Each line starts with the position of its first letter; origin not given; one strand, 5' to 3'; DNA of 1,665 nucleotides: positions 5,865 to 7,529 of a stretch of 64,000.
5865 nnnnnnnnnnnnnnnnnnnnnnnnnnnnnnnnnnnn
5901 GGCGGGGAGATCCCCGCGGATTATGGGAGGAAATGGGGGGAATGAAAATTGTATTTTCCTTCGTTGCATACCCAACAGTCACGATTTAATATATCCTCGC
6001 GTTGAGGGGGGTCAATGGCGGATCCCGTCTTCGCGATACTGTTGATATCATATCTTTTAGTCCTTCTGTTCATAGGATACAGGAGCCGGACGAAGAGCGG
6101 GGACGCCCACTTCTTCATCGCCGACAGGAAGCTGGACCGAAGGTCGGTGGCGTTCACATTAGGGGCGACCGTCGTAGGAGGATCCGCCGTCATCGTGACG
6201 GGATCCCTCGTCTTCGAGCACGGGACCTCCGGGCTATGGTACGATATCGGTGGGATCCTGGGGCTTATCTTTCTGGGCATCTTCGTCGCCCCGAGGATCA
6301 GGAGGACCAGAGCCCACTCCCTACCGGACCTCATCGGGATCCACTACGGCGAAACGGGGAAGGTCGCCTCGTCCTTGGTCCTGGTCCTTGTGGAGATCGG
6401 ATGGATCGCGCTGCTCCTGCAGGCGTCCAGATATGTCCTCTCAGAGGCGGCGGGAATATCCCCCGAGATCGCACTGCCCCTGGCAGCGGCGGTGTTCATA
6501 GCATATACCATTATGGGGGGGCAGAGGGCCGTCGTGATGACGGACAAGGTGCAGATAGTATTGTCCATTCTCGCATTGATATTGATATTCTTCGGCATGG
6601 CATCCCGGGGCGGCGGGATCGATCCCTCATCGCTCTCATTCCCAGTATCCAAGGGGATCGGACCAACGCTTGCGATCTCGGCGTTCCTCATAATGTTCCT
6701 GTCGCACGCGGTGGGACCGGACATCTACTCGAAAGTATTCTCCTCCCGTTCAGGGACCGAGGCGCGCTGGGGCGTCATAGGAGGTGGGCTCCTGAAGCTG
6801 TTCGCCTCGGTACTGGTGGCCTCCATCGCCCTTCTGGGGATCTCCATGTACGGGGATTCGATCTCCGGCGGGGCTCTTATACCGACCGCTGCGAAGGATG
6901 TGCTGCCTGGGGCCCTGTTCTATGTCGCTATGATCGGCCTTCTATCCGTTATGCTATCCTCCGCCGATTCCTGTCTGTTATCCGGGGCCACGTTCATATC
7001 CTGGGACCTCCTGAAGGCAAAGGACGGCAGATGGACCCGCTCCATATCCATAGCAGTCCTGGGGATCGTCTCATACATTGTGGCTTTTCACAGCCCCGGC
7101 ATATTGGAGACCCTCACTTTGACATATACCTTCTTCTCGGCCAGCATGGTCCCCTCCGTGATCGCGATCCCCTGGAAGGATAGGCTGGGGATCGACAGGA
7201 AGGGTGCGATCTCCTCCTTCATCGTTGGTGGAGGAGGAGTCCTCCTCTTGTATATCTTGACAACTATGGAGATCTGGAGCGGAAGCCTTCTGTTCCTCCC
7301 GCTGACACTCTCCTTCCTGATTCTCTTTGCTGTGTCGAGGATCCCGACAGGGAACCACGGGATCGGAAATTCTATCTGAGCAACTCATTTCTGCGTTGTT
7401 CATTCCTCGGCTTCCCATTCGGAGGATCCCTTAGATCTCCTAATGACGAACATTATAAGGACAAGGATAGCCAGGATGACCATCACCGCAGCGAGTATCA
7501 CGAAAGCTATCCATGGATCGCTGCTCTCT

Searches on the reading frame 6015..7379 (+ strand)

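Call 45: search_protein_families(library=pfam, proteins=[window:6015-7379:+], max_evalue=0.001)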
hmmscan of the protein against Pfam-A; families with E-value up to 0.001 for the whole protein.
window:6015-7379:+ (454 aa): 1 family
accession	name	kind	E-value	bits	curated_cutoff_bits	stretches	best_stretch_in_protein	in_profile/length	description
PF00474.23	SSF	-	6.7e-18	65.2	22.8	1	33-405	1-406/406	Sodium:solute symporter family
